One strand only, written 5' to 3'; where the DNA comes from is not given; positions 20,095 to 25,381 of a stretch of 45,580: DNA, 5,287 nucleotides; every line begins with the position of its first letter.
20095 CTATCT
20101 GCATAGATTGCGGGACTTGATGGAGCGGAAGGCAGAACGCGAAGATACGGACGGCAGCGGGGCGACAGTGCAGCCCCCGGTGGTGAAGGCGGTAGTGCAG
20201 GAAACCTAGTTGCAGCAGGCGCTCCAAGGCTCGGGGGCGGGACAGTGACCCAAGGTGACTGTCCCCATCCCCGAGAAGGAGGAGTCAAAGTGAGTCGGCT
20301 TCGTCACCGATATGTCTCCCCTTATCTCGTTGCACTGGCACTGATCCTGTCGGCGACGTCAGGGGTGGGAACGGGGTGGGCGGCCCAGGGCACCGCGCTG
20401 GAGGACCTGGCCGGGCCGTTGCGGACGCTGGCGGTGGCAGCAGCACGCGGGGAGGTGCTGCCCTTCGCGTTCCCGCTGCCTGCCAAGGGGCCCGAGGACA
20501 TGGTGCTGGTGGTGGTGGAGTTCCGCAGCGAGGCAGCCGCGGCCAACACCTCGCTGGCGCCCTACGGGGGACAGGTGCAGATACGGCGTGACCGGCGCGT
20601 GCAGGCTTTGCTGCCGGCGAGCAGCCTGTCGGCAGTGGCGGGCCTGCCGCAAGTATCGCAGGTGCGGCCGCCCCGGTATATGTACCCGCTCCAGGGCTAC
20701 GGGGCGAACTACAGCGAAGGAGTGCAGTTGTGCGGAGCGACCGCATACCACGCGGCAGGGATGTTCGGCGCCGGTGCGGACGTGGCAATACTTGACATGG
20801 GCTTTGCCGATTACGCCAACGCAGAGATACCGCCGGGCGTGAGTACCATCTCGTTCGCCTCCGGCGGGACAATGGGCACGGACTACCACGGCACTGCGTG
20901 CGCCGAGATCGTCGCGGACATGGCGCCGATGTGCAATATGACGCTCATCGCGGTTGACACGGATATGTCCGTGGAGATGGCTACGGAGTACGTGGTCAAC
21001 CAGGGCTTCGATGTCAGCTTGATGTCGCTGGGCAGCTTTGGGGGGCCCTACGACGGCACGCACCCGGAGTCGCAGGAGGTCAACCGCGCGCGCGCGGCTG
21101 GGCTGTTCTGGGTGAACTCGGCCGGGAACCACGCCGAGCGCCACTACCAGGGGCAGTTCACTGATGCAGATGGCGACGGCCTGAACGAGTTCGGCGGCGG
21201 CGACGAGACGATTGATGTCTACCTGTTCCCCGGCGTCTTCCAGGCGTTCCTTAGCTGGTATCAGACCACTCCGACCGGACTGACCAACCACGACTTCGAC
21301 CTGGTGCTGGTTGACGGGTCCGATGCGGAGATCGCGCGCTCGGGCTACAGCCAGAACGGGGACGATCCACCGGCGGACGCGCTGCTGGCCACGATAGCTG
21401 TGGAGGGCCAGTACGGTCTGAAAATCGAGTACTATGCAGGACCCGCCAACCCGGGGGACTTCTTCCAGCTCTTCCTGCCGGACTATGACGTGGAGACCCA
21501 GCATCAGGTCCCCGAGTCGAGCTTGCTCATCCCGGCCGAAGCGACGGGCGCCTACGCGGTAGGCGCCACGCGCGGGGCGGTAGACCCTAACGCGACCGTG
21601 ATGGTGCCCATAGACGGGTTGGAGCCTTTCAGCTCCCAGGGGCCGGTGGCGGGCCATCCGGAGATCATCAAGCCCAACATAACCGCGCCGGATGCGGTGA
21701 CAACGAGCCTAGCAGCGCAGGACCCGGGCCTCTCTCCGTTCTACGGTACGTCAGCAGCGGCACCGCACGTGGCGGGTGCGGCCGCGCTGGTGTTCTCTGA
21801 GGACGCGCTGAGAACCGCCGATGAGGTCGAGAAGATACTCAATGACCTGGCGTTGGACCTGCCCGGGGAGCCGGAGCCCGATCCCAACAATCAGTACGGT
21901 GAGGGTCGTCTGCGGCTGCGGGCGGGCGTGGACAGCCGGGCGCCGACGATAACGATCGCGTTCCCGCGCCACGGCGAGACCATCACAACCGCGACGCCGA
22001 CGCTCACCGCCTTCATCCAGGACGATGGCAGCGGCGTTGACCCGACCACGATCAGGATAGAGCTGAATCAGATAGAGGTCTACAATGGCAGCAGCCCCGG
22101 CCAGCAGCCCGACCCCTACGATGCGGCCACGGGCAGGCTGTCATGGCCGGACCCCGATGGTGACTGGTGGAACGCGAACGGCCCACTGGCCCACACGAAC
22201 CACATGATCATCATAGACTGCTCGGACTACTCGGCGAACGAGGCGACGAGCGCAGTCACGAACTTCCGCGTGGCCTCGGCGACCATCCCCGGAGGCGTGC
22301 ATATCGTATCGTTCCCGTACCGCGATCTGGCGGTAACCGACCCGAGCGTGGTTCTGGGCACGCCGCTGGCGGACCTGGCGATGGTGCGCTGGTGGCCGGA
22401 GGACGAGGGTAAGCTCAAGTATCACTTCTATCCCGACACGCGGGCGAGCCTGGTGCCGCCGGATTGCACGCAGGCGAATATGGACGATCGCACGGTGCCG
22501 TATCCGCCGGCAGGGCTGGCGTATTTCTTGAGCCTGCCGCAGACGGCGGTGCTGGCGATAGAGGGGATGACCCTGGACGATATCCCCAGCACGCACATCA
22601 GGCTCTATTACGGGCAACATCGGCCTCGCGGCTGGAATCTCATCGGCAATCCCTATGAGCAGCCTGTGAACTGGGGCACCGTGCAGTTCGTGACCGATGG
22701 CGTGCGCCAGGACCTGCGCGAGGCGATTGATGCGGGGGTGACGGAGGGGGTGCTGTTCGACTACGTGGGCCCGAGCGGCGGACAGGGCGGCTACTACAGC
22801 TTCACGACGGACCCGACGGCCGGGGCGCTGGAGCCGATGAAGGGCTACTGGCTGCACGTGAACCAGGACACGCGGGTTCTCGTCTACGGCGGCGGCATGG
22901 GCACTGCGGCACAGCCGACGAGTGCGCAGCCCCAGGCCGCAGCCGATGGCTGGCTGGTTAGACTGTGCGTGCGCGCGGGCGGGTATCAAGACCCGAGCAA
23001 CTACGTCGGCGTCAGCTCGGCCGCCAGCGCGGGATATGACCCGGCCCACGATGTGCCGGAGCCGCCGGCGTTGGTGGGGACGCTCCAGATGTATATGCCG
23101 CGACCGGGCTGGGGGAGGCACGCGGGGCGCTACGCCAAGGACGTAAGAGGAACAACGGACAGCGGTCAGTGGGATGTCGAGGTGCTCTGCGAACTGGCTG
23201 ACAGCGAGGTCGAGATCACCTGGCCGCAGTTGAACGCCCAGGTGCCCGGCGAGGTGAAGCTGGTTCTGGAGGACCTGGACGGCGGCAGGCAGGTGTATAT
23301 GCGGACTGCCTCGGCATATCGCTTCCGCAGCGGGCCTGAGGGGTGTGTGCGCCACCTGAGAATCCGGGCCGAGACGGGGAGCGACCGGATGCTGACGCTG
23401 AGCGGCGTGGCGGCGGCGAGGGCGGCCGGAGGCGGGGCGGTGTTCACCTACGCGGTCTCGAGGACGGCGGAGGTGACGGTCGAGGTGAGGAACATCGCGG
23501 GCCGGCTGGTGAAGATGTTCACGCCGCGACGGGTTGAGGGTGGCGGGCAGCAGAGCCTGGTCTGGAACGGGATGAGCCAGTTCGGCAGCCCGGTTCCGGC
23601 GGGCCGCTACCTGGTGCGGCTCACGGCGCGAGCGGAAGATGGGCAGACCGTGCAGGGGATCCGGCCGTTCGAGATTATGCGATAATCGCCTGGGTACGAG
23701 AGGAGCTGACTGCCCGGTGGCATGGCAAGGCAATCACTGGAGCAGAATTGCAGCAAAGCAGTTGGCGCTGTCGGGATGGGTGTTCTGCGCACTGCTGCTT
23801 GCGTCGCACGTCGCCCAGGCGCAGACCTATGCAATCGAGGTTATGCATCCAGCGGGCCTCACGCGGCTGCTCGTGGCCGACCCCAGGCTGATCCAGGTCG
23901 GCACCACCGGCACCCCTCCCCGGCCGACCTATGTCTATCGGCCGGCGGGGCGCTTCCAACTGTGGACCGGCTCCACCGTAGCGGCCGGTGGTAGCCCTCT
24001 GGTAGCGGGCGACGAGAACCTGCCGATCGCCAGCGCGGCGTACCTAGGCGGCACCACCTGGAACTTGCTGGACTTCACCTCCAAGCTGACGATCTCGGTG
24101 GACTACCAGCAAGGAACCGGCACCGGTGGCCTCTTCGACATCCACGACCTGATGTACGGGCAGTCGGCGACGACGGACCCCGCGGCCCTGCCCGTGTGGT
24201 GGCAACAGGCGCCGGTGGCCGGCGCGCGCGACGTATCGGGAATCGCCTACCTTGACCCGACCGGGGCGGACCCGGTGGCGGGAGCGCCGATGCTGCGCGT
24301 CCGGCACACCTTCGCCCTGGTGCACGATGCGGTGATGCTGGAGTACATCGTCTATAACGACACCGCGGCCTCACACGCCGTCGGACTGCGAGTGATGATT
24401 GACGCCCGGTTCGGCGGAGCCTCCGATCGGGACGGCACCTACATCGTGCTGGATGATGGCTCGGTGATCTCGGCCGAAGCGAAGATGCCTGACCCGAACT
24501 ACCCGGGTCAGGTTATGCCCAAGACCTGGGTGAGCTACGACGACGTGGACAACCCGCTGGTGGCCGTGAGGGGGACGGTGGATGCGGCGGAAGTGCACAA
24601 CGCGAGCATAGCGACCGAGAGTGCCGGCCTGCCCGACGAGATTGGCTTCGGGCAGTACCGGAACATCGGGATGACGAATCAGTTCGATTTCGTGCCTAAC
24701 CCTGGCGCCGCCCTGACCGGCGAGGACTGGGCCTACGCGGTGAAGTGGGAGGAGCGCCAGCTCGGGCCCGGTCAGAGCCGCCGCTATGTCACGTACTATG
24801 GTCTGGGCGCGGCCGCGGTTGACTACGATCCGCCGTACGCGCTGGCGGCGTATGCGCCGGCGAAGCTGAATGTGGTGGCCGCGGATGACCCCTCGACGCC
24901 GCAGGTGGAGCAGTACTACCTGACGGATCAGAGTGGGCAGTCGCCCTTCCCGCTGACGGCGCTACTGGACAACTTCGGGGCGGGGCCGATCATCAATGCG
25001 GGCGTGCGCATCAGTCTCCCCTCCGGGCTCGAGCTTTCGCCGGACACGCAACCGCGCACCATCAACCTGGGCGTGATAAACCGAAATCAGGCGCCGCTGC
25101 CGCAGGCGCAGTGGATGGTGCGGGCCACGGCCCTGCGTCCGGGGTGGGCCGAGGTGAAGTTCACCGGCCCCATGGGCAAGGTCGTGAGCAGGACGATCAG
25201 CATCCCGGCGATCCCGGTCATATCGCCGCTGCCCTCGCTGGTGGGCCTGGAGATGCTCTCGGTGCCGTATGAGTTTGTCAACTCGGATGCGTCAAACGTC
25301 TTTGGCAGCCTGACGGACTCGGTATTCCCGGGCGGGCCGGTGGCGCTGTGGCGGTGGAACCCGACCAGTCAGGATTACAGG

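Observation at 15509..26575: A ~430-465 aa tripartite C-terminal module shared by three otherwise unrelated secreted proteins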

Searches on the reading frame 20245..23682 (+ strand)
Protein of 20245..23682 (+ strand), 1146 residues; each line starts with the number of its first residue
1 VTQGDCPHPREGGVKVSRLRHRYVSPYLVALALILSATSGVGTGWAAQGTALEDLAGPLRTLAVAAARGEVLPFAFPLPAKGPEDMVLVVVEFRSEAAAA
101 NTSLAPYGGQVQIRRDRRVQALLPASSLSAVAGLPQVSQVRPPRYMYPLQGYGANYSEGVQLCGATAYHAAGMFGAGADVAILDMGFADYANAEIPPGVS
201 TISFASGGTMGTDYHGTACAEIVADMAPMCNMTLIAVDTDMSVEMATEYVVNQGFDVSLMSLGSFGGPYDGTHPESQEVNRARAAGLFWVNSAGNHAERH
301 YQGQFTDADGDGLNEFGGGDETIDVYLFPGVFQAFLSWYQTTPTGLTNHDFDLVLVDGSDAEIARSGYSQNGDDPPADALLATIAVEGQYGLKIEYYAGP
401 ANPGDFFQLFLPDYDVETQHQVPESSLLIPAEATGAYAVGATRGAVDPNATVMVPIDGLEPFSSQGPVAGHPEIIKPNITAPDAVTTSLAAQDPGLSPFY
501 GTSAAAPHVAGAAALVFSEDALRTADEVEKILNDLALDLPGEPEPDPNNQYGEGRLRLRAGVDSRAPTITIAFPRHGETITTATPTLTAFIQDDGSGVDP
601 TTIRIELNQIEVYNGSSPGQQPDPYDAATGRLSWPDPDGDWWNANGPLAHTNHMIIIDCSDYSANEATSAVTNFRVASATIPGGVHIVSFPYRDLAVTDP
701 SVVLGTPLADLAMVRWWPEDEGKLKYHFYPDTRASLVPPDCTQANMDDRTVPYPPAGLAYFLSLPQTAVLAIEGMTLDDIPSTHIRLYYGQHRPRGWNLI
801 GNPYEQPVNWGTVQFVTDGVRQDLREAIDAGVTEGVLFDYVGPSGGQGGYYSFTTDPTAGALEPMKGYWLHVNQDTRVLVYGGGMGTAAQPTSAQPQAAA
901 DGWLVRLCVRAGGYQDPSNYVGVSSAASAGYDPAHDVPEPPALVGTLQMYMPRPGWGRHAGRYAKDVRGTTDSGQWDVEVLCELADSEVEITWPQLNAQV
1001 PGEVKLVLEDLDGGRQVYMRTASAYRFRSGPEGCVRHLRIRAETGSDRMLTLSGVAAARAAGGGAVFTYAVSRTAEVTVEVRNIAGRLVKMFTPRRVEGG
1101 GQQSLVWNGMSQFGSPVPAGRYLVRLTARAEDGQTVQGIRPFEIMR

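Call 7: search_protein_families(library=pfam, proteins=[window:20245-23682:+], max_evalue=0.1)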
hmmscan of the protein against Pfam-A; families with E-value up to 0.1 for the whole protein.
window:20245-23682:+ (1146 aa): 3 families
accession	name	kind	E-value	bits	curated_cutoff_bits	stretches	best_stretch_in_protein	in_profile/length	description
PF00082.27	Peptidase_S8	-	1.6e-17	64.2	21.8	2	424-554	161-288/288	Subtilase family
PF13860.13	FlgD_ig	-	2e-07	31.3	27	1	1066-1130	11-77/79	FlgD Ig-like domain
PF17957.7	Big_7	-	0.015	16.3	24.1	1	567-613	1-45/70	Bacterial Ig domain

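Call 9: search_protein_families(library=ncbifam, proteins=[window:20245-23682:+], max_evalue=1)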
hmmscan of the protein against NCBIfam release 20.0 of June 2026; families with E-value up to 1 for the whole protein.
window:20245-23682:+ (1146 aa): 10 families
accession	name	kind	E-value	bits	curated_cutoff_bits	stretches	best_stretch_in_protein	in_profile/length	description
TIGR03921.1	T7SS_mycosin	equivalog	6.3e-09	35.4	278.75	2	488-567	221-291/353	type VII secretion-associated serine protease mycosin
NF005176.1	PRK06655.1-1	equivalog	2.2e-05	24.5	230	1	1072-1135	94-155/197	flagellar hook assembly protein FlgD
NF033707.1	T9SS_sortase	equivalog_domain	0.001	16.8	420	1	1074-1137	1022-1087/1095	type IX secretion system sortase PorU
NF009276.0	PRK12633.1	equivalog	0.0061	16.3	383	1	1072-1137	126-190/234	flagellar basal body rod modification protein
NF040553.1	SGO_0316_fam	subfamily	0.055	11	1400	0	243-301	410-469/1486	SGO_0316/SGO_0317 family LPXTG-anchored serine peptidase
NF049966.1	QH_SP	equivalog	0.1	12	165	1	213-298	40-127/219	subtilisin-like serine protease QhpE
NF041539.1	choice_anch_R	domain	0.11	12.5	30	1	841-905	70-127/155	choice-of-anchor R domain-containing protein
NF009452.0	PRK12812.1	equivalog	0.2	10.9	258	1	1075-1137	152-215/289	flagellar basal body rod modification protein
TIGR04183.1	Por_Secre_tail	domain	0.22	11.5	23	1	1067-1129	11-61/72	T9SS type A sorting domain-containing protein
NF040809.1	germ_prot_CspBA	exception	0.29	8.6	1250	1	461-517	992-1045/1099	bifunctional germination protease/germinant receptor pseudoprotease CspBA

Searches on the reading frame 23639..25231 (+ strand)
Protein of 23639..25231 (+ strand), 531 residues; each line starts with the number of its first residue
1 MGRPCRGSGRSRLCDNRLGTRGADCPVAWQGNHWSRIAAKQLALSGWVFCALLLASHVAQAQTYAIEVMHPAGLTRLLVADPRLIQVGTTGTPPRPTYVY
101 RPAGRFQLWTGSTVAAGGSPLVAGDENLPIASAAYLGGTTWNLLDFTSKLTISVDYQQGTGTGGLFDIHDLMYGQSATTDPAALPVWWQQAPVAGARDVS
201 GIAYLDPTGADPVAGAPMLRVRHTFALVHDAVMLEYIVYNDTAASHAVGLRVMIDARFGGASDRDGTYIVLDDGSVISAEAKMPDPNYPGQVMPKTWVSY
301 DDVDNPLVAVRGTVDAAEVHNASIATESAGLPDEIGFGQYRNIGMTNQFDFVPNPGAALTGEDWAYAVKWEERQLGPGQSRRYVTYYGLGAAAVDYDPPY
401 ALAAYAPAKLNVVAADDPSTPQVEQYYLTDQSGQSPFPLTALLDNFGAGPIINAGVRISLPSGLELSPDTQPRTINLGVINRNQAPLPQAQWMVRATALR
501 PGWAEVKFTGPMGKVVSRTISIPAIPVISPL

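Call 62: search_protein_families(library=ncbifam, proteins=[window:23639-25231:+], max_evalue=0.1)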
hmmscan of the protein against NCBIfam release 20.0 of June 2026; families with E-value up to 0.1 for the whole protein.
window:23639-25231:+ (531 aa): 0 families

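Call 83: search_solved_structures(query=window:23639-25231:+, max_evalue=1)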
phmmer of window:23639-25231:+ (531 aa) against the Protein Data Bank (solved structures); distinct sequences matched with E-value up to 1: 2.
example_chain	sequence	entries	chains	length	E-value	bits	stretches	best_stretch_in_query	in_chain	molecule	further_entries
4fe4_A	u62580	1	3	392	0.59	12.1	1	301-396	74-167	Xylose operon regulatory protein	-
4fe7_A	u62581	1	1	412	0.64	12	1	301-396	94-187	Xylose operon regulatory protein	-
